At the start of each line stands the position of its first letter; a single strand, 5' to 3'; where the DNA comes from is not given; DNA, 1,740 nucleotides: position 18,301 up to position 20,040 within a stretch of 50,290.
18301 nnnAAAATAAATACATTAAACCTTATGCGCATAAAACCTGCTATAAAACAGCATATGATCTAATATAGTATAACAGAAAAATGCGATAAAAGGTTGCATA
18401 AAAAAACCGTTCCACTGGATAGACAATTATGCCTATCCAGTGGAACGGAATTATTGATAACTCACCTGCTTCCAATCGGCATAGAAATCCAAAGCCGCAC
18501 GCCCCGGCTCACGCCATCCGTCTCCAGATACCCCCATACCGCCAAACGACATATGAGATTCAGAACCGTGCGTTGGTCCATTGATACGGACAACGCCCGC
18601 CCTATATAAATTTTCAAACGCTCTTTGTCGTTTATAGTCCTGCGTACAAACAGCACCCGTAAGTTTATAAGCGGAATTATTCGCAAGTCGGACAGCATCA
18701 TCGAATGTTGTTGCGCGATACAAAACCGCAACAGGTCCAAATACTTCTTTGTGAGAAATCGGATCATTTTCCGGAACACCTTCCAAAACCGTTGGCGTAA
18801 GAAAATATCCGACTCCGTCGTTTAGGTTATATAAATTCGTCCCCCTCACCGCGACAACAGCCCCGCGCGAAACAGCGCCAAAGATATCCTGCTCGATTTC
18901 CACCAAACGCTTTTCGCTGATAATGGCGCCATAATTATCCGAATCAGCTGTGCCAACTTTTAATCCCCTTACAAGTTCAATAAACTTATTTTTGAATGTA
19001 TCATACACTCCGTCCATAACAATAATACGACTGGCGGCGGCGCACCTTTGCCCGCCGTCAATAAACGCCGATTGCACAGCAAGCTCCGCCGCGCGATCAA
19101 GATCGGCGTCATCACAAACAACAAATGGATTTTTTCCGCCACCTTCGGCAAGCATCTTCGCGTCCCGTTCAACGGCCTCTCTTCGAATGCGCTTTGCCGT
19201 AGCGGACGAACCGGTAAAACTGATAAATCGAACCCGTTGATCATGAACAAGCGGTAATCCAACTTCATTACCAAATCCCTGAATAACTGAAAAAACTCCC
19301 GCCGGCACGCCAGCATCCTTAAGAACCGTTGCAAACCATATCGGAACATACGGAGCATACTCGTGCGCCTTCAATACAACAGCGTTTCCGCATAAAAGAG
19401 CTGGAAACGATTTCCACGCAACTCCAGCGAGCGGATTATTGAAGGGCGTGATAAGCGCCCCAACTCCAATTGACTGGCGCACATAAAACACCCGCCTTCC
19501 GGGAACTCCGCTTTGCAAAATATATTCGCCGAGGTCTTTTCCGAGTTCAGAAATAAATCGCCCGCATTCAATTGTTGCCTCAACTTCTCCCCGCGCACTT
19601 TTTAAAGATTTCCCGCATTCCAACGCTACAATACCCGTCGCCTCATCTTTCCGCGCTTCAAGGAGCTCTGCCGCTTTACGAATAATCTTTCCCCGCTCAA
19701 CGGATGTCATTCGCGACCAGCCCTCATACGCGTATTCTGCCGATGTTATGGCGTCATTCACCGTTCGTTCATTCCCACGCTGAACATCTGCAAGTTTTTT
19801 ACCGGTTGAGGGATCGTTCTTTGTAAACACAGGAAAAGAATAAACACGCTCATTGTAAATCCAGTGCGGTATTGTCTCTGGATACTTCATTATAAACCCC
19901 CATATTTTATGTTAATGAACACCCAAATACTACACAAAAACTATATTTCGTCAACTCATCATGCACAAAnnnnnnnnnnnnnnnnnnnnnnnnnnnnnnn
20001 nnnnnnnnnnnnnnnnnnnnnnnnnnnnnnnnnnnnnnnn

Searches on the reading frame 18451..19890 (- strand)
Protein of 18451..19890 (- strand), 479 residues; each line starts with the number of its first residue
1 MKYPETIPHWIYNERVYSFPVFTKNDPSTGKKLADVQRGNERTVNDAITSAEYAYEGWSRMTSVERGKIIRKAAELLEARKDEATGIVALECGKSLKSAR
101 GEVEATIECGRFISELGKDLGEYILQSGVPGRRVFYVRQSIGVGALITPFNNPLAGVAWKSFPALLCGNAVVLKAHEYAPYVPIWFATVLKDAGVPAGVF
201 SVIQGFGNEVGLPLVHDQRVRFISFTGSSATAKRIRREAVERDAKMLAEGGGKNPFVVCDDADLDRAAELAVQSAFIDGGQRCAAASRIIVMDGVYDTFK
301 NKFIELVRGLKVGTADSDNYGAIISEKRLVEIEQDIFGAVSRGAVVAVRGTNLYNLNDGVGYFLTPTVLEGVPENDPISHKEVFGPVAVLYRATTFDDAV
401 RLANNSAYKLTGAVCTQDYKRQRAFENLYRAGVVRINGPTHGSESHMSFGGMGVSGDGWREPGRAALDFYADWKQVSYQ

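Call 13: search_protein_families(library=pfam, proteins=[window:18451-19890:-])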
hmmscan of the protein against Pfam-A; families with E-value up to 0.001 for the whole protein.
window:18451-19890:- (479 aa): 1 family
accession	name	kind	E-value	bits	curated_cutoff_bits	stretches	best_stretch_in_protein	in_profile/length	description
PF00171.27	Aldedh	-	6.1e-131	437.6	23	1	23-476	10-461/461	Aldehyde dehydrogenase family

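Call 14: find_encoding_contigs(protein=window:18451-19890:-, flank=10000, max_places=10)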
Protein window:18451-19890:- (479 aa): 5 contigs read that carry it; 5 places shown.
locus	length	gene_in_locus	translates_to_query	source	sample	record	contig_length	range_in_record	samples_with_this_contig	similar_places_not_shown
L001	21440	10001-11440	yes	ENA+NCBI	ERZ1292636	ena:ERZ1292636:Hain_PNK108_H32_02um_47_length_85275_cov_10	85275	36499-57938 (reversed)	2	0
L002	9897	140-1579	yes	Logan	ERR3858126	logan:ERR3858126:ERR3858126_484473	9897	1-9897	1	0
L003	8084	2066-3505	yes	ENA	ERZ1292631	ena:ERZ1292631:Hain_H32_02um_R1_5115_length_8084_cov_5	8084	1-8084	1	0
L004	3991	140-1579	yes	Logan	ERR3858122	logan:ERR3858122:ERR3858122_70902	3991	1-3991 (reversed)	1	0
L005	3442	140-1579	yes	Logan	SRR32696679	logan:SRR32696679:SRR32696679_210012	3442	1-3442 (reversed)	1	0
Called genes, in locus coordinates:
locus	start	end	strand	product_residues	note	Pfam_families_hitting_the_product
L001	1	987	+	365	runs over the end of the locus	PF13579:Glyco_trans_4_4 (weak), PF13439:Glyco_transf_4, PF20706:GT4-conflict, PF00534:Glycos_transf_1, PF13692:Glyco_trans_1_4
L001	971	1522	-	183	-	PF08241:Methyltransf_11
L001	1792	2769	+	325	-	PF01370:Epimerase, PF04321:RmlD_sub_bind, PF16363:GDP_Man_Dehyd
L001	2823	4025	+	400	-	PF13439:Glyco_transf_4, PF20706:GT4-conflict, PF00534:Glycos_transf_1, PF13692:Glyco_trans_1_4, PF13524:Glyco_trans_1_2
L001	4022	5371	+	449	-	PF04464:Glyphos_transf (weak)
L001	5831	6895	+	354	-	PF03102:NeuB, PF08666:SAF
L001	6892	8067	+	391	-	PF02746:MR_MLE_N, PF13378:MR_MLE_C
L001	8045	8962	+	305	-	PF02558:ApbA, PF08546:ApbA_C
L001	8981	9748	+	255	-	PF02348:CTP_transf_3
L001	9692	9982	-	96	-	-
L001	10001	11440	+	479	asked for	PF00171:Aldedh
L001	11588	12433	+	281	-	PF00106:adh_short, PF01370:Epimerase (weak), PF08659:KR, PF13561:adh_short_C2, PF00106:adh_short (weak)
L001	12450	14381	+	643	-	PF00456:Transketolase_N, PF13292:DXP_synthase_N (weak), PF09364:XFP_N (weak), PF02779:Transket_pyr, PF02780:Transketolase_C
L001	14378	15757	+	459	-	PF04464:Glyphos_transf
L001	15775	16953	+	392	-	PF02350:Epimerase_2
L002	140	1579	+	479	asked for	PF00171:Aldedh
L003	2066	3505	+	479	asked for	PF00171:Aldedh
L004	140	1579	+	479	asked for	PF00171:Aldedh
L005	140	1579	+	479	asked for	PF00171:Aldedh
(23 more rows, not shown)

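Call 37: find_homologous_proteins(query=window:18451-19890:-, max_evalue=1e-100)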
Query window:18451-19890:- (479 aa): 2358 proteins with E <= 1e-100 among 8000 candidates; the best 120 are listed.
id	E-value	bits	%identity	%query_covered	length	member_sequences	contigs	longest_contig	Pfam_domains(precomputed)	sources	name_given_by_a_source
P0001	0.0e+0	1089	100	100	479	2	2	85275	PF00171.28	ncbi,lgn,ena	ncbi:MAG: aldehyde dehydrogenase family protein [Patescibacteria group bacterium]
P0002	3.9e-190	651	60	100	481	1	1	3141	PF00171.28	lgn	-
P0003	2.3e-172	592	56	99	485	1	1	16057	PF00171.28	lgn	-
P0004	3.5e-172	592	56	100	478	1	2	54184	PF00171.28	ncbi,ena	-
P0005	3.7e-172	592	57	100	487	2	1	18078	PF00171.28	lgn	-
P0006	6.2e-172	591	58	99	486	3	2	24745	PF00171.28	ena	-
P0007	1.0e-171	590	57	100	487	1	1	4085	PF00171.28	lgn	-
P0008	1.1e-171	590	57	100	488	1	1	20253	PF00171.28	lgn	-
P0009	1.3e-171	590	57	100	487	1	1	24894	PF00171.28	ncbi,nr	ncbi:MAG: aldehyde dehydrogenase [Candidatus Sungbacteria bacterium]|nr:aldehyde dehydrogenase [Cand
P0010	5.1e-171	588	56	100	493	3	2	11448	PF00171.28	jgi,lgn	jgi:aldehyde dehydrogenase (NAD+)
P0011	4.5e-170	585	56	100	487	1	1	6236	PF00171.28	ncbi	-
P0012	6.8e-170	584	56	100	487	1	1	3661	PF00171.28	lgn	-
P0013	5.6e-169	581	55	100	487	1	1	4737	PF00171.28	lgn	-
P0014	1.3e-168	580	56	100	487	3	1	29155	PF00171.28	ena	-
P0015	1.7e-168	580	55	100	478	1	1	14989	PF00171.28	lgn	-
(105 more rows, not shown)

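Call 38: find_encoding_contigs(protein=P0004, flank=9000, max_places=2)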
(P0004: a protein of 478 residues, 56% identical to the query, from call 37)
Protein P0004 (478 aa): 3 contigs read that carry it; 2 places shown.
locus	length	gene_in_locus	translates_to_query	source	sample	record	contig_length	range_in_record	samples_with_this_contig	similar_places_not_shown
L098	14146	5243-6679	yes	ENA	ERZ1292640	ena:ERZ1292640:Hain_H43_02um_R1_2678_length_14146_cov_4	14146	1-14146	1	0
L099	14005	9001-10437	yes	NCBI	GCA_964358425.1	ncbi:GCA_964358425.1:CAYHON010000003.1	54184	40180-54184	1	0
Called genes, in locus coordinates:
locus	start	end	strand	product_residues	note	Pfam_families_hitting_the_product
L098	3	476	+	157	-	?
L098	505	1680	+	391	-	PF02746:MR_MLE_N, PF13378:MR_MLE_C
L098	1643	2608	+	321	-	PF02558:ApbA, PF08546:ApbA_C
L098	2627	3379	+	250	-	PF02348:CTP_transf_3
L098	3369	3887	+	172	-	PF00702:Hydrolase (faint), PF08282:Hydrolase_3 (weak)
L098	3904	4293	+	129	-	PF07883:Cupin_2 (weak)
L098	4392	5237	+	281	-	PF00106:adh_short, PF08659:KR, PF01370:Epimerase (weak), PF13561:adh_short_C2, PF16363:GDP_Man_Dehyd (faint)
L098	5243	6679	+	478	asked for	PF00171:Aldedh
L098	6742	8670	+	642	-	PF00456:Transketolase_N, PF13292:DXP_synthase_N, PF02779:Transket_pyr, PF02780:Transketolase_C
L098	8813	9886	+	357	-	PF03102:NeuB, PF08666:SAF (weak)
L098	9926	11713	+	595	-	PF00664:ABC_membrane, PF00005:ABC_tran, PF02463:SMC_N (faint)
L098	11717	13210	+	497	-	-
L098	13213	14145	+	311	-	?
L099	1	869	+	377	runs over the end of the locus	PF02350:Epimerase_2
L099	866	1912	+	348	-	PF02388:FemAB (faint), PF04339:FemAB_like (weak), PF13480:Acetyltransf_6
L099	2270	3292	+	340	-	PF01041:DegT_DnrJ_EryC1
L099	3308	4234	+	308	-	PF01073:3Beta_HSD, PF01370:Epimerase, PF02719:Polysacc_synt_2, PF04321:RmlD_sub_bind, PF13460:NAD_binding_10, PF16363:GDP_Man_Dehyd, PF07993:NAD_binding_4 (weak)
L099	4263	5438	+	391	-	PF02746:MR_MLE_N, PF13378:MR_MLE_C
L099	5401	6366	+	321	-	PF02558:ApbA, PF08546:ApbA_C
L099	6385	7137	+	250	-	PF02348:CTP_transf_3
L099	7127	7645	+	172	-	PF00702:Hydrolase (faint), PF08282:Hydrolase_3 (weak)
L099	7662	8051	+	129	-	PF07883:Cupin_2 (weak)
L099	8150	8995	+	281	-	PF00106:adh_short, PF08659:KR, PF01370:Epimerase (weak), PF13561:adh_short_C2, PF16363:GDP_Man_Dehyd (faint)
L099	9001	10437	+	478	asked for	PF00171:Aldedh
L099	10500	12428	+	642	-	PF00456:Transketolase_N, PF13292:DXP_synthase_N, PF02779:Transket_pyr, PF02780:Transketolase_C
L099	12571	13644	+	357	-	PF03102:NeuB, PF08666:SAF (weak)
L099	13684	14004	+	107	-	?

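Call 39: find_encoding_contigs(protein=P0006, flank=9000, max_places=2)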
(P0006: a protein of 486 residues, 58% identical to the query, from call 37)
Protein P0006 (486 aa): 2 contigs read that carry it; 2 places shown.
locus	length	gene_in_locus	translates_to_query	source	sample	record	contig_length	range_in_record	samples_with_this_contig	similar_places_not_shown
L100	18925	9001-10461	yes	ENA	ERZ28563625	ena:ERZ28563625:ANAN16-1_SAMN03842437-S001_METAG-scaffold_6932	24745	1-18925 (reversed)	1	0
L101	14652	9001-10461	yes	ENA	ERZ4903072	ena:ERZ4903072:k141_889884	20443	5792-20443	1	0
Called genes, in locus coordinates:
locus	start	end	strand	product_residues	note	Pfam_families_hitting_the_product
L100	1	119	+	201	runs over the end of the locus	-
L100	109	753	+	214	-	PF00702:Hydrolase, PF12710:HAD (weak), PF13419:HAD_2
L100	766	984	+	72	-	-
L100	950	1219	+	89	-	PF05016:ParE_toxin (weak)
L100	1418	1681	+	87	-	PF07883:Cupin_2 (weak)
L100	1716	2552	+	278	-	-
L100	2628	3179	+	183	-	PF08282:Hydrolase_3 (faint)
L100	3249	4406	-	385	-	-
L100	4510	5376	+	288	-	PF00106:adh_short, PF08659:KR (weak), PF13561:adh_short_C2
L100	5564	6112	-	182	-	PF00293:NUDIX (weak)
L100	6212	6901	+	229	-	PF00535:Glycos_transf_2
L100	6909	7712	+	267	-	PF00483:NTP_transferase, PF12804:NTP_transf_3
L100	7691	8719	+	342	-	PF00106:adh_short (weak), PF01073:3Beta_HSD, PF01370:Epimerase, PF02719:Polysacc_synt_2, PF04321:RmlD_sub_bind, PF07993:NAD_binding_4, PF08659:KR (weak), PF16363:GDP_Man_Dehyd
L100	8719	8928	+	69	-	-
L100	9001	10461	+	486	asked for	PF00171:Aldedh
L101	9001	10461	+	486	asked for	PF00171:Aldedh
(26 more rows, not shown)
